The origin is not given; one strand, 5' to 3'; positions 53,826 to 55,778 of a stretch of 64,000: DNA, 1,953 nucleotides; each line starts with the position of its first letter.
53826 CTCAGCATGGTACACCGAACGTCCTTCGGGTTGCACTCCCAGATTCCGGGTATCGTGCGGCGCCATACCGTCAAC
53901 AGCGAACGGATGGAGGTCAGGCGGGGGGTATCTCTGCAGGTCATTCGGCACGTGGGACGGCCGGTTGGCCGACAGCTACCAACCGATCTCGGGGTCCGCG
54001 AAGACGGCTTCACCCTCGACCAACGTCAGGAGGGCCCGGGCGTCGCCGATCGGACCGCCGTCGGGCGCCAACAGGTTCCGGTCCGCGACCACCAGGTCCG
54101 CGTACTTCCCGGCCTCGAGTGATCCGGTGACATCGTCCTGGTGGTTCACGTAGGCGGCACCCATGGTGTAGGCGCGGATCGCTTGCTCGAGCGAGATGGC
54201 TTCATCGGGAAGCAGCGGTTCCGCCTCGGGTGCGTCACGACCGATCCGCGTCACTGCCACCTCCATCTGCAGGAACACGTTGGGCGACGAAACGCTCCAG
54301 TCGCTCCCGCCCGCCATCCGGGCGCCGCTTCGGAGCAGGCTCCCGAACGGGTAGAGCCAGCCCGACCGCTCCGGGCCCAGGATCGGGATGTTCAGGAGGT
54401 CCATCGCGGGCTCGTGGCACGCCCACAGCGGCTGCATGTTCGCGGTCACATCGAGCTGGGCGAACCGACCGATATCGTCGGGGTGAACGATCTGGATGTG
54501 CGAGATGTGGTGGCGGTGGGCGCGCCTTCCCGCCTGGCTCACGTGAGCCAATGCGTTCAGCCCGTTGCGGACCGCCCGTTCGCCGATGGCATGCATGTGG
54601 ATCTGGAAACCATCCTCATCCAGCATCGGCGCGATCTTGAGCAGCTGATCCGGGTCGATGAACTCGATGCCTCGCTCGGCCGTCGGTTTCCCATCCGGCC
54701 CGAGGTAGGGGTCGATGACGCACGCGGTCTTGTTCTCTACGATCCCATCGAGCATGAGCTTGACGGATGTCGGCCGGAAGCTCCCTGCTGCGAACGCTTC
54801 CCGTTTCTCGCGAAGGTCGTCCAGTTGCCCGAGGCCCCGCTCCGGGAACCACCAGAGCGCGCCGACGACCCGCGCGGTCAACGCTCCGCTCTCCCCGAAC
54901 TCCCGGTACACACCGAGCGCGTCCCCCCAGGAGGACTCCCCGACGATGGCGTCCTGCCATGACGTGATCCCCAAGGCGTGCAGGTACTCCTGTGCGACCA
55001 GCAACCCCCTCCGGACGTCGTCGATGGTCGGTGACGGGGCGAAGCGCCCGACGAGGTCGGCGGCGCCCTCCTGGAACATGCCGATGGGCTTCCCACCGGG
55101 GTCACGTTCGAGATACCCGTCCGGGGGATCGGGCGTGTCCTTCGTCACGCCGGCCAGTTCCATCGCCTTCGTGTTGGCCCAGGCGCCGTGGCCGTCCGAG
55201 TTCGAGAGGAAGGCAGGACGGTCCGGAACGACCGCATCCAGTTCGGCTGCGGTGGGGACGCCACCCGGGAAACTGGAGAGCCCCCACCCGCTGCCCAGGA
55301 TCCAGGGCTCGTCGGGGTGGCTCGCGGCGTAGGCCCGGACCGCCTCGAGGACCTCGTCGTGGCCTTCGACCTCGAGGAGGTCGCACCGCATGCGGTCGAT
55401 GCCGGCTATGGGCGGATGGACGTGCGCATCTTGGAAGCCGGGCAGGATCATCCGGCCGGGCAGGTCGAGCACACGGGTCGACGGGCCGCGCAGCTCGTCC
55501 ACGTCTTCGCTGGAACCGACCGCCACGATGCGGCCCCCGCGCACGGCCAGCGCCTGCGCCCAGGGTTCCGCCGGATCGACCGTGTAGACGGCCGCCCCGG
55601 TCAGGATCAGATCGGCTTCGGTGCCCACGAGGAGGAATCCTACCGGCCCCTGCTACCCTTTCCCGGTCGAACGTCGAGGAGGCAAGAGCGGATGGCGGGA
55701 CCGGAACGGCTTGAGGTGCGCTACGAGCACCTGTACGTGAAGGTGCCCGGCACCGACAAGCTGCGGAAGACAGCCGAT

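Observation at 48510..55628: Operon-like C1 module: amidohydrolase, then three tandem GcvT-family THF-dependent demethylase paralogs, then MetV-MetF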

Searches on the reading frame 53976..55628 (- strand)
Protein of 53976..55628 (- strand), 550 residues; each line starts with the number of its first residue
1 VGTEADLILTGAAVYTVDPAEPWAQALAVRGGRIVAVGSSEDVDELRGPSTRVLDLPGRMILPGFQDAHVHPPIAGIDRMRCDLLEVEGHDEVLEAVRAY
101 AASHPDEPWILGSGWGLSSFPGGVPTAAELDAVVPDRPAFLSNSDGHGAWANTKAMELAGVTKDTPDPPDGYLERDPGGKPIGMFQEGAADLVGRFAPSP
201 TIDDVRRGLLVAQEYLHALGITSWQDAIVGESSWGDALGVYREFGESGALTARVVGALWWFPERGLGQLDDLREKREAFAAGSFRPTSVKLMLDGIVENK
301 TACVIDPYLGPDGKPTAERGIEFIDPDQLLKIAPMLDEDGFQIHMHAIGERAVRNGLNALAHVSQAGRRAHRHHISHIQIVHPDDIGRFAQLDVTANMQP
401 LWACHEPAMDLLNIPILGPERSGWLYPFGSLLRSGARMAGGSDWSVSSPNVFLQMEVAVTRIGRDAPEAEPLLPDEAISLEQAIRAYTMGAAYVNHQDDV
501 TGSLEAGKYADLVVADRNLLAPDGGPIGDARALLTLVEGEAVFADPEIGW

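Call 3: search_protein_families(library=pfam, proteins=[window:53976-55628:-])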
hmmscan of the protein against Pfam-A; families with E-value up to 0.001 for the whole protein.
window:53976-55628:- (550 aa): 3 families
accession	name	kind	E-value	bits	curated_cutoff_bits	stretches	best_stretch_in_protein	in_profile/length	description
PF07969.17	Amidohydro_3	-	4.4e-84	284.1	29.7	1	52-543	1-472/472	Amidohydrolase family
PF01979.26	Amidohydro_1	-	3e-12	46.9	25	1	326-518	134-321/345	Amidohydrolase family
PF22039.1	HUTI_composite_bact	-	2.9e-05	24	25.5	1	26-43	2-19/26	Imidazolonepropionase-like composite domain, bacteria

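Call 4: search_protein_families(library=ncbifam, proteins=[window:53976-55628:-])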
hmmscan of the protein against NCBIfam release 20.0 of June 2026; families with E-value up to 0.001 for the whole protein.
window:53976-55628:- (550 aa): 18 families
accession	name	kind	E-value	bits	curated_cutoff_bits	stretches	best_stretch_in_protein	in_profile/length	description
NF006056.0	PRK08204.1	subfamily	3.4e-15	55.8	391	2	426-519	285-383/449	hypothetical protein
NF006679.0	PRK09228.1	subfamily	2.4e-10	39.8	351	1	26-73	33-80/433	guanine deaminase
NF006549.0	PRK09045.1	equivalog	2.4e-09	36.4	540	1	428-517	295-380/444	TRZ/ATZ family hydrolase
NF051886.1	XaaProDiPepCaul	equivalog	2.9e-09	36.4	500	1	25-71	19-63/398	Xaa-Pro dipeptidase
TIGR01224.1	hutI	equivalog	3.8e-09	35.8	298.15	1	25-76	4-53/377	imidazolonepropionase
TIGR02967.1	guan_deamin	equivalog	1.2e-08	34.4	375.4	1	26-73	8-55/401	guanine deaminase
NF006055.0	PRK08203.1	equivalog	2.5e-08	32.9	532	0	475-520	351-395/455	8-oxoguanine deaminase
NF006689.0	PRK09237.1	equivalog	1.9e-06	26.7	371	0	5-71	3-65/383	amidohydrolase/deacetylase family metallohydrolase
NF005557.0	PRK07228.1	equivalog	7.5e-06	24.9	522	0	9-72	5-65/445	5'-deoxyadenosine deaminase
NF006559.0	PRK09060.1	equivalog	5.2e-05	21.7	482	1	3-73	3-66/444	dihydroorotase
NF005540.0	PRK07203.1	equivalog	0.00018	20.3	444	0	7-71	2-67/444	putative aminohydrolase SsnA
NF005211.0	PRK06687.1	equivalog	0.0002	20.3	703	0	478-515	334-371/419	TRZ/ATZ family protein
NF009685.0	PRK13206.1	equivalog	0.0002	20.1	907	0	483-519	409-445/573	urease subunit alpha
NF009941.0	PRK13404.1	subfamily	0.00021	20.1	647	1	5-71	4-62/478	dihydropyrimidinase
TIGR03178.1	allantoinase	equivalog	0.00027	19.9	357.85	1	6-71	1-59/441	allantoinase AllB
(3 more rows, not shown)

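Call 20: search_solved_structures(query=window:53976-55628:-, max_evalue=0.00001)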
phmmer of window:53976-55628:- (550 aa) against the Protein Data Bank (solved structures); distinct sequences matched with E-value up to 0.00001: 6.
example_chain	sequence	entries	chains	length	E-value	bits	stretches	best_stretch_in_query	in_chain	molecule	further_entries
3igh_X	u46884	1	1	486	1.7e-29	106.3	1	13-521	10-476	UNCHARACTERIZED METAL-DEPENDENT HYDROLASE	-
3icj_A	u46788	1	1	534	5.6e-29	104.6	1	12-521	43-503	uncharacterized metal-dependent hydrolase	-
4dyk_A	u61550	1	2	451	1.3e-08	37.4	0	327-526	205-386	AMIDOHYDROLASE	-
4gbd_A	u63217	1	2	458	1.3e-08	37.3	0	327-526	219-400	Putative uncharacterized protein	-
3ggm_A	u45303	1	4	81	6.2e-08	35.1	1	5-78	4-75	uncharacterized protein BT9727_2919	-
4dzh_A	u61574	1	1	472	1.9e-06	30.2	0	401-520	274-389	AMIDOHYDROLASE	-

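Call 50: find_homologous_proteins(query=window:53976-55628:-, max_evalue=1e-30)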
Query window:53976-55628:- (550 aa): 7996 proteins with E <= 1e-30 among 8000 candidates; the best 120 are listed.
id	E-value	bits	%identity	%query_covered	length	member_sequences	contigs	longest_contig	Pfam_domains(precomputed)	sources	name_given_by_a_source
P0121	0.0e+0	1255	100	100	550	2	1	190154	PF07969.18,PF01979.27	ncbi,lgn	-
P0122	0.0e+0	1032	81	100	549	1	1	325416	PF07969.18,PF22039.2,PF01979.27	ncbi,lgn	ncbi:MAG: amidohydrolase [Actinomycetota bacterium]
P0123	1.8e-295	999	79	100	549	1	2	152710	PF07969.18,PF22039.2,PF01979.27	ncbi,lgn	-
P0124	5.1e-236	803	66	99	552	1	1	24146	PF07969.18,PF01979.27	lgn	-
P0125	2.0e-206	705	59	98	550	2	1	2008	PF07969.18,PF01979.27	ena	-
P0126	5.7e-205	701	59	99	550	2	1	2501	PF07969.18,PF01979.27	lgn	-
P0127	5.1e-202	691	58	99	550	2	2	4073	PF07969.18,PF01979.27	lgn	-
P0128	2.7e-201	688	56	100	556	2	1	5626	PF07969.18,PF22039.2,PF01979.27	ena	-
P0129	1.0e-200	687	56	100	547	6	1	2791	PF07969.18,PF01979.27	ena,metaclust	metaclust:\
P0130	1.6e-200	686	58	99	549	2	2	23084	PF07969.18,PF01979.27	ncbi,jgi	jgi:predicted amidohydrolase YtcJ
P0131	2.5e-200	685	57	99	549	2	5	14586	PF07969.18,PF01979.27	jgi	jgi:predicted amidohydrolase YtcJ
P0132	3.0e-200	685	57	100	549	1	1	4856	PF07969.18,PF01979.27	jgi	jgi:predicted amidohydrolase YtcJ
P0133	4.2e-200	685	57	99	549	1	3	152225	PF07969.18,PF01979.27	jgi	jgi:predicted amidohydrolase YtcJ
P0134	6.7e-200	684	59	100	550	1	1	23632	PF07969.18,PF01979.27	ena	-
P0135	9.1e-200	683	56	99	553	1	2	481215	PF07969.18,PF01979.27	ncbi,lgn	-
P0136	1.0e-198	680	57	98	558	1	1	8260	PF07969.18,PF01979.27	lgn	-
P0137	2.2e-198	679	58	99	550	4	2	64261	PF07969.18,PF01979.27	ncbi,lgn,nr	ncbi:MAG: amidohydrolase [Chloroflexi bacterium]|nr:amidohydrolase [Chloroflexota bacterium]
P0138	2.4e-198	679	56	99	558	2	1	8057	PF07969.18,PF01979.27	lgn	-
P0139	2.6e-198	679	58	99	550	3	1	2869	PF07969.18,PF01979.27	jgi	jgi:predicted amidohydrolase YtcJ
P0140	2.9e-198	678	57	99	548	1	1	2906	PF07969.18,PF01979.27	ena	-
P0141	6.5e-198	677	57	99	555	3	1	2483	PF07969.18,PF01979.27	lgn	-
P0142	6.9e-198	677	57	98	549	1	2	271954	PF07969.18,PF01979.27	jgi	jgi:predicted amidohydrolase YtcJ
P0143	7.2e-198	677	57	99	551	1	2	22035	PF07969.18,PF22039.2,PF01979.27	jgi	jgi:predicted amidohydrolase YtcJ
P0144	9.9e-198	677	57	99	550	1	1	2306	PF07969.18,PF01979.27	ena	-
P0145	1.5e-197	676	57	99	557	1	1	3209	PF07969.18,PF01979.27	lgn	-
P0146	2.0e-197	676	57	99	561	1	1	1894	PF07969.18,PF01979.27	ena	-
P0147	2.8e-197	675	56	99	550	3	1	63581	PF07969.18,PF01979.27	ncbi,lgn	ncbi:MAG: amidohydrolase [Actinomycetota bacterium]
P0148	1.7e-196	673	55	99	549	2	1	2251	PF07969.18,PF01979.27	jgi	jgi:predicted amidohydrolase YtcJ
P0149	2.2e-196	672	58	99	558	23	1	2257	PF07969.18,PF01979.27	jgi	jgi:predicted amidohydrolase YtcJ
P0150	2.4e-196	672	58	99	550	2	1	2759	PF07969.18,PF01979.27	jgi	jgi:predicted amidohydrolase YtcJ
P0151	2.8e-196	672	57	99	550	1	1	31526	PF07969.18,PF01979.27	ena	-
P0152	5.1e-196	671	58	100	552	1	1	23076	PF07969.18,PF01979.27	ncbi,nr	ncbi:MAG TPA: amidohydrolase [Actinomycetota bacterium]|nr:amidohydrolase [Actinomycetota bacterium]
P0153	7.6e-196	670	57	99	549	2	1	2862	PF07969.18,PF01979.27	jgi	jgi:predicted amidohydrolase YtcJ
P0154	2.1e-195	669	57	99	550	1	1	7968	PF07969.18,PF01979.27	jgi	jgi:predicted amidohydrolase YtcJ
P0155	4.2e-195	668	57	99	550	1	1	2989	PF07969.18,PF01979.27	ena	-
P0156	5.7e-195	668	57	99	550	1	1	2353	PF07969.18,PF01979.27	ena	-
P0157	5.9e-195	668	55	99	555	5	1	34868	PF07969.18,PF01979.27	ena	-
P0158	1.1e-194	667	56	98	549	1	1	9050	PF07969.18,PF01979.27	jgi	jgi:predicted amidohydrolase YtcJ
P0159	1.6e-194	666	57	98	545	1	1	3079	PF07969.18,PF01979.27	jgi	jgi:predicted amidohydrolase YtcJ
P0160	2.8e-194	665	58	98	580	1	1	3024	PF07969.18,PF01979.27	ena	-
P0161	2.9e-194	665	57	99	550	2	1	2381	PF07969.18,PF01979.27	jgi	jgi:predicted amidohydrolase YtcJ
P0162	3.0e-194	665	55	99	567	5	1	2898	PF07969.18,PF22039.2,PF01979.27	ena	-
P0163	3.3e-194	665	56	99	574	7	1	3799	PF07969.18,PF01979.27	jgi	jgi:predicted amidohydrolase YtcJ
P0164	4.1e-194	665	55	99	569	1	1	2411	PF07969.18,PF01979.27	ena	-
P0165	4.8e-194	665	57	99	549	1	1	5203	PF07969.18,PF01979.27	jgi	jgi:predicted amidohydrolase YtcJ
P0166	5.8e-194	664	57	99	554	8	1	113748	PF07969.18,PF01979.27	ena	-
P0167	1.0e-193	663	56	99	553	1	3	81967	PF07969.18,PF01979.27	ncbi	-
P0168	1.0e-193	663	57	99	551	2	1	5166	PF07969.18,PF01979.27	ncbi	-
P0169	1.1e-193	663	57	100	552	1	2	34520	PF07969.18,PF01979.27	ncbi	-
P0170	1.2e-193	663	56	99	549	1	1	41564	PF07969.18,PF01979.27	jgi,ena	-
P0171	1.3e-193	663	56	99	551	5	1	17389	PF07969.18,PF01979.27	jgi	jgi:predicted amidohydrolase YtcJ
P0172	1.3e-193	663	56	99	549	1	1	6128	PF07969.18,PF01979.27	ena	-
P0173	1.4e-193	663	57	99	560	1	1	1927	PF07969.18,PF22039.2,PF01979.27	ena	-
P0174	1.6e-193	663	56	99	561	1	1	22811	PF07969.18,PF01979.27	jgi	jgi:predicted amidohydrolase YtcJ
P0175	1.6e-193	663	56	99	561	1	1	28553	PF07969.18,PF01979.27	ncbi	-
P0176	1.8e-193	663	56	99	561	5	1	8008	PF07969.18,PF01979.27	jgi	jgi:hypothetical protein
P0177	1.8e-193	663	57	99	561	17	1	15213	PF07969.18,PF01979.27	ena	-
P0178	1.9e-193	663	56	99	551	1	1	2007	PF07969.18,PF01979.27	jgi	jgi:predicted amidohydrolase YtcJ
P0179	2.8e-193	662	57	100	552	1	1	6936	PF07969.18,PF01979.27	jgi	jgi:predicted amidohydrolase YtcJ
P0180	3.5e-193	662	57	99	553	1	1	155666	PF07969.18,PF01979.27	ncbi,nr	ncbi:MAG: amidohydrolase [Actinomycetota bacterium]|nr:MAG: amidohydrolase [Actinomycetota bacterium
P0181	4.3e-193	661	57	99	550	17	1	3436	PF07969.18,PF01979.27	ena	-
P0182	4.4e-193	661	56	99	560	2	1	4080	PF07969.18,PF01979.27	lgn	-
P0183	5.6e-193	661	56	99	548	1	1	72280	PF07969.18,PF01979.27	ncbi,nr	ncbi:MAG TPA: amidohydrolase [Candidatus Limnocylindrales bacterium]|nr:amidohydrolase [Candidatus L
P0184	6.5e-193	661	56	99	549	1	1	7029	PF07969.18,PF01979.27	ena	-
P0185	6.8e-193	661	55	99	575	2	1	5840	PF07969.18,PF01979.27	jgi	jgi:predicted amidohydrolase YtcJ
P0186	7.7e-193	661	57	99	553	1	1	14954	PF07969.18,PF01979.27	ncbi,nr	ncbi:N-substituted formamide deformylase [bacterium HR12]|nr:N-substituted formamide deformylase [ba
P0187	8.8e-193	660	56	99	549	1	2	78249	PF07969.18,PF01979.27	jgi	jgi:hypothetical protein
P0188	1.2e-192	660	56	99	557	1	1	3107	PF07969.18,PF01979.27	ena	-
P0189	1.3e-192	660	56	99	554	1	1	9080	PF07969.18,PF01979.27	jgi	jgi:predicted amidohydrolase YtcJ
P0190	1.3e-192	660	56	99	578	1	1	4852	PF07969.18,PF01979.27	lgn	-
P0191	1.3e-192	660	56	99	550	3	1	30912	PF07969.18,PF01979.27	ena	-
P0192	1.4e-192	660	56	99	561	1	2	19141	PF07969.18,PF01979.27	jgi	jgi:predicted amidohydrolase YtcJ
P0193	1.4e-192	660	57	100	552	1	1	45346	PF07969.18,PF01979.27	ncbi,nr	ncbi:MAG TPA: amidohydrolase family protein [Actinomycetota bacterium]|nr:amidohydrolase family prot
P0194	1.5e-192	660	56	99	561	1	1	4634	PF07969.18,PF01979.27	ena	-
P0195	1.9e-192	659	56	99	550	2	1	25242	PF07969.18,PF01979.27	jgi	jgi:predicted amidohydrolase YtcJ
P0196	1.9e-192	659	56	99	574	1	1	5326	PF07969.18,PF01979.27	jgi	jgi:predicted amidohydrolase YtcJ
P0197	2.0e-192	659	55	98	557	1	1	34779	PF07969.18,PF01979.27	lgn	-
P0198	2.2e-192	659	57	99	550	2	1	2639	PF07969.18,PF22039.2,PF01979.27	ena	-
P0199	2.2e-192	659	57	99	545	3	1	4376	PF07969.18,PF01979.27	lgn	-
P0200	3.1e-192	659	56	99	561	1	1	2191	PF07969.18,PF01979.27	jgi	-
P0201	3.3e-192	658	56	99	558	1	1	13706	PF07969.18,PF01979.27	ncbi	-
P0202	3.3e-192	658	56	99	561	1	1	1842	PF07969.18,PF01979.27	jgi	jgi:predicted amidohydrolase YtcJ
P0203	3.7e-192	658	56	99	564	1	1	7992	PF07969.18,PF01979.27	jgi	jgi:predicted amidohydrolase YtcJ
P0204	3.9e-192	658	57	99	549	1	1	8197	PF07969.18,PF01979.27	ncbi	-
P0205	3.9e-192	658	57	100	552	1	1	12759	PF07969.18,PF01979.27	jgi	jgi:predicted amidohydrolase YtcJ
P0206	4.0e-192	658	56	99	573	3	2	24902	PF07969.18,PF01979.27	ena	-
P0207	4.4e-192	658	56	99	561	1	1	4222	PF07969.18,PF01979.27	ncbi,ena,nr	ncbi:MAG TPA: amidohydrolase [Actinomycetota bacterium]|nr:amidohydrolase [Actinomycetota bacterium]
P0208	6.4e-192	658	57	99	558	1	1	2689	PF07969.18,PF01979.27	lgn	-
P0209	6.4e-192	658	56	99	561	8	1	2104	PF07969.18,PF01979.27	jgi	jgi:predicted amidohydrolase YtcJ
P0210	6.8e-192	657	56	99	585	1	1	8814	PF07969.18,PF01979.27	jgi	jgi:predicted amidohydrolase YtcJ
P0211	7.1e-192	657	58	99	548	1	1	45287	PF07969.18,PF01979.27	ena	-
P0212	1.0e-191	657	56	99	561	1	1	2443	PF07969.18,PF01979.27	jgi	jgi:predicted amidohydrolase YtcJ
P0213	1.1e-191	657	54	99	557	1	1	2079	PF07969.18,PF01979.27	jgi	-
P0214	1.1e-191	657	56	100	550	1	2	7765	PF07969.18,PF01979.27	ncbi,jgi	jgi:predicted amidohydrolase YtcJ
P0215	1.1e-191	657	56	99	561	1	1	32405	PF07969.18,PF01979.27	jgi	jgi:predicted amidohydrolase YtcJ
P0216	1.2e-191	657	56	99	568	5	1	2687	PF07969.18,PF01979.27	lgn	-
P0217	1.3e-191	657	55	99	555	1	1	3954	PF07969.18,PF22039.2,PF01979.27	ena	-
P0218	1.5e-191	656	53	99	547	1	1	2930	PF07969.18,PF01979.27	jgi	-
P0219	1.5e-191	656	56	99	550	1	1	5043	PF07969.18,PF01979.27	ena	-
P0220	1.5e-191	656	56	98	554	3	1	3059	PF07969.18,PF01979.27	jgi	jgi:predicted amidohydrolase YtcJ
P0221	1.6e-191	656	56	99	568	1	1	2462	PF07969.18,PF01979.27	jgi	jgi:predicted amidohydrolase YtcJ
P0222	1.7e-191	656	55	99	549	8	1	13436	PF07969.18,PF01979.27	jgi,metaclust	metaclust:\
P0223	1.8e-191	656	56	99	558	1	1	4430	PF07969.18,PF01979.27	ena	-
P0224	2.0e-191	656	55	99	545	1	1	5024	PF07969.18,PF01979.27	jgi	jgi:predicted amidohydrolase YtcJ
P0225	2.1e-191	656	56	99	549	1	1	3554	PF07969.18,PF01979.27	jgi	jgi:predicted amidohydrolase YtcJ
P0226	2.2e-191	656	55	99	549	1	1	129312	PF07969.18,PF01979.27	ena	-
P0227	2.3e-191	656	55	98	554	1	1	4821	PF07969.18,PF01979.27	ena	-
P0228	2.4e-191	656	56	100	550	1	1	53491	PF07969.18,PF01979.27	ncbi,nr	ncbi:MAG TPA: amidohydrolase [Candidatus Limnocylindrales bacterium]|nr:amidohydrolase [Candidatus L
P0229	2.7e-191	655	57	99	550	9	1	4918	PF07969.18,PF01979.27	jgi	jgi:predicted amidohydrolase YtcJ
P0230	2.8e-191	655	55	99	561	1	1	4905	PF07969.18,PF01979.27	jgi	jgi:predicted amidohydrolase YtcJ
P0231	3.2e-191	655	57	99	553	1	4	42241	PF07969.18,PF01979.27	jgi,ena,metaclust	metaclust:\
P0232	3.9e-191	655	54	99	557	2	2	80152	PF07969.18,PF01979.27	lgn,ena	-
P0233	4.0e-191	655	56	98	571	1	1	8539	PF07969.18,PF01979.27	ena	-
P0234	4.4e-191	655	57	100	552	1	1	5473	PF07969.18,PF01979.27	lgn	-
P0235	4.8e-191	655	57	99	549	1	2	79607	PF07969.18,PF01979.27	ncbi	-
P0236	5.0e-191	655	55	99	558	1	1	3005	PF07969.18,PF01979.27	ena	-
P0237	5.5e-191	654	56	99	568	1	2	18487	PF07969.18,PF01979.27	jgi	jgi:predicted amidohydrolase YtcJ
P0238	5.6e-191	654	56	99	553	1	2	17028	PF07969.18,PF22039.2,PF01979.27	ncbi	-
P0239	5.6e-191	654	55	98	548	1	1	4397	PF07969.18,PF01979.27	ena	-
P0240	6.9e-191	654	55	99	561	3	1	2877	PF07969.18,PF01979.27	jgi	jgi:predicted amidohydrolase YtcJ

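Call 51: find_encoding_contigs(protein=P0123, flank=10000, max_places=1)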
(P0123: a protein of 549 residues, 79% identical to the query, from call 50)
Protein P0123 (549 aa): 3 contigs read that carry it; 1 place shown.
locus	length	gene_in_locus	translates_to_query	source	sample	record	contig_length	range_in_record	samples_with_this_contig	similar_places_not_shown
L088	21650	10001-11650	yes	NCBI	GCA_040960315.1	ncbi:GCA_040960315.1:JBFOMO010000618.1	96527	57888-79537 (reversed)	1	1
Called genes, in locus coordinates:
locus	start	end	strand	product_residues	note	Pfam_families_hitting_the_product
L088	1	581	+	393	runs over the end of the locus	PF00162:PGK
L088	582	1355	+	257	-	PF00121:TIM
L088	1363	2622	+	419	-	PF01676:Metalloenzyme, PF10143:PhosphMutase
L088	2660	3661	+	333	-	PF12911:OppC_N, PF00528:BPD_transp_1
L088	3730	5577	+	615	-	PF00496:SBP_bac_5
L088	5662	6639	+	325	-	PF19300:BPD_transp_1_N, PF00528:BPD_transp_1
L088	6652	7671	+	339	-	PF00005:ABC_tran, PF13304:AAA_21, PF08352:oligo_HPY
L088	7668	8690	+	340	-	PF00005:ABC_tran, PF08352:oligo_HPY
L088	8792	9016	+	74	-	PF03840:SecG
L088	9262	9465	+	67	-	PF00313:CSD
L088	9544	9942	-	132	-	-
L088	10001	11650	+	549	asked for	PF22039:HUTI_composite_bact (faint), PF07969:Amidohydro_3, PF01979:Amidohydro_1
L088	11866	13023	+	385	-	PF01571:GCV_T, PF08669:GCV_T_C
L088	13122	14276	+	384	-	PF01571:GCV_T, PF08669:GCV_T_C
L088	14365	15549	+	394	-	PF01571:GCV_T, PF08669:GCV_T_C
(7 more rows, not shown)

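Call 52: find_encoding_contigs(protein=P0124, flank=10000, max_places=1)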
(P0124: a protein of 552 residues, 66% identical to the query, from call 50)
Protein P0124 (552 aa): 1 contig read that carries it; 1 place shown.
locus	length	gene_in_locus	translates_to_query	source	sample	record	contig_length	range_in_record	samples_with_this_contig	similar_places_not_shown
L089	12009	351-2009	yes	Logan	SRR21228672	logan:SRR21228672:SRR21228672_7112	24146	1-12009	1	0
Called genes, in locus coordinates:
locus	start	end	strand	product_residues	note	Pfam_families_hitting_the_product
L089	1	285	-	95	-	?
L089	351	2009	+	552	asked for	PF07969:Amidohydro_3, PF01979:Amidohydro_1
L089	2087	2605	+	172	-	PF12225:DUF5981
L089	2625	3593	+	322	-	PF02219:MTHFR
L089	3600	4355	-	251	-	PF02463:SMC_N (faint), PF00005:ABC_tran, PF13304:AAA_21 (faint)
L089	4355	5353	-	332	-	PF00528:BPD_transp_1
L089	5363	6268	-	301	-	PF00497:SBP_bac_3, PF10613:Lig_chan-Glu_bd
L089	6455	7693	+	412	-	PF02690:Na_Pi_cotrans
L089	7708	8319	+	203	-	PF00300:His_Phos_1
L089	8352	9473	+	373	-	PF00089:Trypsin, PF13365:Trypsin_2, PF13180:PDZ_2, PF17820:PDZ_6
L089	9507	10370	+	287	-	PF14801:TrmI-like_N, PF01135:PCMT, PF08704:GCD14, PF13847:Methyltransf_31 (weak), PF13649:Methyltransf_25 (weak)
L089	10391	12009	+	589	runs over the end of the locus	PF20720:nSTAND3 (faint), PF17758:Prot_ATP_ID_OB_N, PF16450:Prot_ATP_ID_OB_C, PF13191:AAA_16 (faint), PF00004:AAA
